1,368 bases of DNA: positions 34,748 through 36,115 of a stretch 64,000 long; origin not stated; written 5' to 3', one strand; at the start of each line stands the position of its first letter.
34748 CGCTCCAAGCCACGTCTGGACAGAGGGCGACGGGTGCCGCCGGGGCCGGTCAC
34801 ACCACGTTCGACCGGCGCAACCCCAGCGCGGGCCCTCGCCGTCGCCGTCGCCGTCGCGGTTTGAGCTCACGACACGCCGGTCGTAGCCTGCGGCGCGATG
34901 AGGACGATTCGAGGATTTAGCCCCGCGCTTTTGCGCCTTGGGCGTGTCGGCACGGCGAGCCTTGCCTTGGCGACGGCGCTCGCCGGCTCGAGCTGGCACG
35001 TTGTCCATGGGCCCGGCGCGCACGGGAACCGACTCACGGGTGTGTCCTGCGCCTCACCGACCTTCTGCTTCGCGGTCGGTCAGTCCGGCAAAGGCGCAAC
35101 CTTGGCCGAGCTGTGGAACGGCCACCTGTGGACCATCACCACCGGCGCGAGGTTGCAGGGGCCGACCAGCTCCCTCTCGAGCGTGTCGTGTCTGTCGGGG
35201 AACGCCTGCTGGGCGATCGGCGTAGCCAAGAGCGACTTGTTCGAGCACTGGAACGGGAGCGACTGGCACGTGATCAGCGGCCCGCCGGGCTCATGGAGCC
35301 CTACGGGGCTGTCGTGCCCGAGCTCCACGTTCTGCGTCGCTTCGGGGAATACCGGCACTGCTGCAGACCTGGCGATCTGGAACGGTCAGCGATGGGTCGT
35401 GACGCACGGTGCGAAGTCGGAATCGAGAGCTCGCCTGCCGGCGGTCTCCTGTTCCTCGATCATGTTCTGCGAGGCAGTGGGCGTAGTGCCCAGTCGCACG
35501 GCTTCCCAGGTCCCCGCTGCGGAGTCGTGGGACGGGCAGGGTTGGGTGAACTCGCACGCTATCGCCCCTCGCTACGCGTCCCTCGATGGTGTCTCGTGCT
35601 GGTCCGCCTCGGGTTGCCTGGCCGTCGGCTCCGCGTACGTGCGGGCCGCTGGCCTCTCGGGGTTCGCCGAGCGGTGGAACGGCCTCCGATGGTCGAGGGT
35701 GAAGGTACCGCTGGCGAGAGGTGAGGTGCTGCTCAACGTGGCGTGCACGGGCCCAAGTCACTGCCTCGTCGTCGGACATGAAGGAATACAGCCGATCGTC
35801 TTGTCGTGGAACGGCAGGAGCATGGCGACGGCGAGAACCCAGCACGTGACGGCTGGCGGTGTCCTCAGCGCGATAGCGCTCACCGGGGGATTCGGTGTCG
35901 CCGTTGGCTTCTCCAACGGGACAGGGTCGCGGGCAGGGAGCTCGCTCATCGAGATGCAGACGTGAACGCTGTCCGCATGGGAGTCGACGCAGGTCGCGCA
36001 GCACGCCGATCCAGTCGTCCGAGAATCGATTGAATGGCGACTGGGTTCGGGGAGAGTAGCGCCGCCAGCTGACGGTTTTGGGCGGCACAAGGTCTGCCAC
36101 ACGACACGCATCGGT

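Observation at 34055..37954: About 3.9-kb lower-GC islet between lon and tRNA-Gly, bracketed by copies of the tRNA 3' end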

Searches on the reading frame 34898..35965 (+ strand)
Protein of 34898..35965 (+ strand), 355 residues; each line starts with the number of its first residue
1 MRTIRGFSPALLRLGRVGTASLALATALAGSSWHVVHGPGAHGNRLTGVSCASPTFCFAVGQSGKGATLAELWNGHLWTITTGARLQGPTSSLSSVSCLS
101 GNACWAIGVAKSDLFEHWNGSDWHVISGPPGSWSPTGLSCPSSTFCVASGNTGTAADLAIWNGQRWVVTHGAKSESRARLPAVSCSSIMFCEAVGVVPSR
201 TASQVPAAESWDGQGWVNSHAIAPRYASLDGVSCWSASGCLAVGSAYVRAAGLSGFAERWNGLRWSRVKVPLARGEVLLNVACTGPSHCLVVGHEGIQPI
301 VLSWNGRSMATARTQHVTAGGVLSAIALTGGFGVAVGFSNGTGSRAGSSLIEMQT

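Call 7: search_protein_families(library=pfam, proteins=[window:34898-35965:+], max_evalue=0.1)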
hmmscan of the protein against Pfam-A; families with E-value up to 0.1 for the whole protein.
window:34898-35965:+ (355 aa): 0 families

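Call 38: find_homologous_proteins(query=window:34898-35965:+)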
Query window:34898-35965:+ (355 aa): 460 proteins with E <= 0.001 among 8000 candidates; the best 120 are listed.
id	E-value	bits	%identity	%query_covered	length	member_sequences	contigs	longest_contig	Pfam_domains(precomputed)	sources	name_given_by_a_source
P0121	5.0e-95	337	62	75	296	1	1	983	-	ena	-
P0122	3.8e-75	271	45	96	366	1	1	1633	-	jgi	jgi:hypothetical protein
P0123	1.0e-66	244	33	91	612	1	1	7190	PF12768.14,PF10708.15,PF19565.5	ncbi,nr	ncbi:MAG: hypothetical protein M3Q30_15275 [Actinomycetota bacterium]|nr:hypothetical protein [Actin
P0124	1.5e-64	237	44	95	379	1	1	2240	-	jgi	jgi:hypothetical protein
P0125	3.1e-64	236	37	83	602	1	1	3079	-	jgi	jgi:hypothetical protein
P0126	6.8e-64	234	32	82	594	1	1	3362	PF14354.14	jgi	jgi:hypothetical protein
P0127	8.6e-60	221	34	75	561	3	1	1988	-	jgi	jgi:hypothetical protein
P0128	2.6e-58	216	36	85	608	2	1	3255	PF10708.15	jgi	jgi:hypothetical protein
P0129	5.5e-58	215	38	74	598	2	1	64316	PF28238.1,PF19565.5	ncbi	ncbi:MAG: hypothetical protein ACLPVY_23295 [Acidimicrobiia bacterium]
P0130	7.7e-57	211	36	86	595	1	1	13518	PF10708.15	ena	-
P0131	6.2e-56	208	33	78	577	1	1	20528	PF19565.5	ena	-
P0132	1.0e-55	208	33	80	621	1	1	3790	-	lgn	-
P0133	9.2e-52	195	32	83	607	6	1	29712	-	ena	-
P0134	8.2e-51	191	35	81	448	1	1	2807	-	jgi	jgi:hypothetical protein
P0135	4.9e-50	189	33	86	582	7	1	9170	-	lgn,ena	-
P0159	2.7e-38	150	34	90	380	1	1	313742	PF28238.1,PF10708.15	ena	-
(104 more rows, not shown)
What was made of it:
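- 34898..35965 (+): orfB, a 355-aa secreted seven-bladed beta-propeller with a Cys pair in six of its seven repeats. It has 460 homologues, the best at 62% and 45% identity (call 38).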

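Call 48: search_protein_families(library=ncbifam, proteins=[window:34898-35965:+], max_evalue=0.1)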
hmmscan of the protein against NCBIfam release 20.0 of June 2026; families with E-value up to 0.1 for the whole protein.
window:34898-35965:+ (355 aa): 0 families

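Call 60: search_solved_structures(query=A2, max_evalue=1)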
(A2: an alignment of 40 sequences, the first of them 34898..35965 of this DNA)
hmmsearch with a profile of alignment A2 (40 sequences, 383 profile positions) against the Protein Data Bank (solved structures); distinct sequences matched with E-value up to 1: 0.

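Call 62: predict_structure(alignment_id=A2)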
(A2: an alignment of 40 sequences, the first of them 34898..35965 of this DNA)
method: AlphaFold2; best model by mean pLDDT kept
length: 355 residues; sequences in the alignment: 40
mean_pLDDT: 89.8   pTM: 0.87
mean pLDDT of the five models: 89.8, 89.4, 89.0, 88.7, 88.2
residues with pLDDT >= 90: 265; 70-90: 52; 50-70: 30; < 50: 8
segments of 3 or more residues with pLDDT < 50: 1-6
pLDDT, mean of each block of 10 residues (from residue 1): 48 52 56 92 96 98 94 97 71 97 96 94 93 95 97 89 95 79 98 94 91 95 91 98 94 95 96 90 98 95 97 89 96 96 90 95
secondary structure, 60 per line:
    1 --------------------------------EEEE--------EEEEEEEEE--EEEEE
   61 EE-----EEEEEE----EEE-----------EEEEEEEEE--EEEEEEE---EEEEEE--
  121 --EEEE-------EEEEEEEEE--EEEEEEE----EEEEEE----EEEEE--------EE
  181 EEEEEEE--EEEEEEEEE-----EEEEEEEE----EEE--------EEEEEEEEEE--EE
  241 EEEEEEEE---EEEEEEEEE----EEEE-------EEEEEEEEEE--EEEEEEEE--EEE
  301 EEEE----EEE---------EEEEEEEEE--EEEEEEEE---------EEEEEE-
elements in order: E33-36 E45-53 E56-62 E68-73 E78-80 E92-100 E103-109 E113-118 E123-126 E134-142 E145-151 E156-161 E166-170 E179-187 E190-198 E204-211 E216-218 E227-236 E239-248 E252-260 E265-268 E276-285 E288-295 E298-304 E309-311 E321-329 E332-339 E349-354
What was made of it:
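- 34898..35965 (+): The AF2 model has pLDDT 89.8 (call 62).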

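Call 65: fold_search(model_id=the predicted structure, library=pdb)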
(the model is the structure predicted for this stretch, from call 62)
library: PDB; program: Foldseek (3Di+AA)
matches with E <= 10: 1369; with E <= 0.001: 669
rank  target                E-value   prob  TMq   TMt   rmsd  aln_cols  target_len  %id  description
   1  5ojr_C                1.7e-10  1.00  0.59  0.68   4.7       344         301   17  YCF48 bound to D1 peptide (released 2018-08-08)
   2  5ojr_D                3.4e-10  1.00  0.60  0.68   4.6       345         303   16  YCF48 bound to D1 peptide (released 2018-08-08)
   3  7ron                  4.6e-10  1.00  0.68  0.41   4.6       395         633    9  Crystal structure of the Friedel-Crafts alkylating enzyme CylK from Cylindospermum licheniforme (released 2022-03-23)
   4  5ojp_B                5.6e-10  1.00  0.59  0.68   6.1       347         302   15  YCF48 bound to D1 peptide (released 2018-08-08)
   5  7roo                  9.3e-10  1.00  0.69  0.40   4.7       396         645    9  Crystal structure of Friedel-Crafts alkylating enzyme CylK from Cylindospermum licheniforme with bromide (released 2022-03-23)
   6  5ojr_B                1.0e-09  1.00  0.57  0.64   6.8       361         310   15  YCF48 bound to D1 peptide (released 2018-08-08)
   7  2xbg                  1.1e-09  1.00  0.59  0.66   4.9       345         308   16  Crystal Structure of YCF48 from Thermosynechococcus elongatus (released 2011-04-13)
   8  5oj5_A                2.0e-09  1.00  0.59  0.67   4.8       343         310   17  YCF48 bound to D1 peptide (released 2018-08-08)
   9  5ojr_A                2.2e-09  1.00  0.56  0.63   7.2       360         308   15  YCF48 bound to D1 peptide (released 2018-08-08)
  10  5ojp_C                3.6e-09  1.00  0.57  0.66   6.3       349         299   15  YCF48 bound to D1 peptide (released 2018-08-08)
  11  5ojp_A                4.2e-09  1.00  0.58  0.66   6.1       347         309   14  YCF48 bound to D1 peptide (released 2018-08-08)
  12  5oj3_B                4.4e-09  1.00  0.56  0.61   6.8       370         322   17  YCF48 from Cyanidioschyzon merolae (released 2018-08-08)
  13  9d1i_A                8.5e-09  1.00  0.52  0.50   6.5       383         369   11  Structure of Ubiquitin bound to KLHDC3-EloB/C (released 2024-11-20)
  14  4j0w                  9.0e-09  1.00  0.64  0.68   5.2       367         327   14  Structure of U3-55K (released 2013-06-05)
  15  8wc3_B                2.5e-08  1.00  0.60  0.64   4.8       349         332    9  Cryo-EM structure of the SEP363856-bound mTAAR1-Gs complex (released 2023-12-27)
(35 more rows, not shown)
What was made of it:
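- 34898..35965 (+): The best PDB matches are YCF48 structures (call 65).
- On YCF48/BNR-like seven-bladed propeller, for orfB: The best Foldseek hits are YCF48, E 1.7e-10 (calls 62, 65).
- Closest known: YCF48/BNR-like seven-bladed beta-propellers. Same: A confident seven-bladed model has YCF48 structures as its best PDB matches, with TM-scores of 0.59-0.68 (calls 62, 65).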

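Call 93: search_protein_families(library=pfam, alignment_id=A2, max_evalue=0.01)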
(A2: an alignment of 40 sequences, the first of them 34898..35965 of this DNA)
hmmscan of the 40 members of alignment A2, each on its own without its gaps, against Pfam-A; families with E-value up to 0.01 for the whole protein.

A. member 1, window:34898-35965:+ (355 aa): 0 families

B. families by the number of members that match (of 40 scanned): 5 families
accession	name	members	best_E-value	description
PF10708.14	DUF2510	18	1.7e-11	Protein of unknown function (DUF2510)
PF19565.4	DUF6087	18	2.7e-09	Family of unknown function (DUF6087)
PF14354.12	Lar_restr_allev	2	5.3e-07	Restriction alleviation protein Lar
PF25454.1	zf-C3HC4_IRF-2BP1_2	1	0.0014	IRF-2BP1/2 C3HC4 zinc finger domain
PF24619.1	Ig_SibA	1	0.0022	SibA-like, immunoglobulin-like domain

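Call 94: find_encoding_contigs(protein=P0129, flank=8000, max_places=1)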
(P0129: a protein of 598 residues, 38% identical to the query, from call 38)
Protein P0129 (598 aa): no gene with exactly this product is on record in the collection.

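Call 95: find_encoding_contigs(protein=P0159, flank=8000, max_places=1)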
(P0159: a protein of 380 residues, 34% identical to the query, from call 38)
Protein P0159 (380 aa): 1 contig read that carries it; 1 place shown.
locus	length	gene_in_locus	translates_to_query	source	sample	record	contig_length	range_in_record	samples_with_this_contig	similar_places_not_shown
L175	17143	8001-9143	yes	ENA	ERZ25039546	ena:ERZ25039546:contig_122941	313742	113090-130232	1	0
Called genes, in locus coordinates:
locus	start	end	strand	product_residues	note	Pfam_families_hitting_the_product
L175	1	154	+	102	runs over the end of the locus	PF01544:CorA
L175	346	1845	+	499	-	-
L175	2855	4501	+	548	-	PF08448:PAS_4, PF13426:PAS_9, PF00989:PAS, PF08448:PAS_4, PF13426:PAS_9, PF08447:PAS_3, PF00989:PAS, PF08448:PAS_4, +5 more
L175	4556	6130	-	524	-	PF00960:Neocarzinostat, PF05345:He_PIG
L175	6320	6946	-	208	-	-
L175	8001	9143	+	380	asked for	PF10708:DUF2510 (faint), PF28238:DUF6701_4th (faint)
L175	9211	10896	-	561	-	-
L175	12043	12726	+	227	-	-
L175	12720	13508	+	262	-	-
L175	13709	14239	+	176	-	PF04542:Sigma70_r2, PF08281:Sigma70_r4_2, PF04545:Sigma70_r4, PF13384:HTH_23 (weak)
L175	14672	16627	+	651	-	PF01436:NHL (faint), PF25021:TEN_NHL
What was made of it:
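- The orfB family also occurs away from integrases (call 95).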

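Call 96: find_encoding_contigs(protein=P0124, flank=3000, max_places=2)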
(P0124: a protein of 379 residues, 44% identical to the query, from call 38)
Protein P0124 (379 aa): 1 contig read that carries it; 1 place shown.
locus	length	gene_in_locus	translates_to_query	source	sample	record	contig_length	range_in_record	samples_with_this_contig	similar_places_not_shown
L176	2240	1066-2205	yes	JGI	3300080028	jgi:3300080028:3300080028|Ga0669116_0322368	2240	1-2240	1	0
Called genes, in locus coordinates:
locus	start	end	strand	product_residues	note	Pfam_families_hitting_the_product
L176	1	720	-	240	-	?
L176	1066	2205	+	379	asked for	-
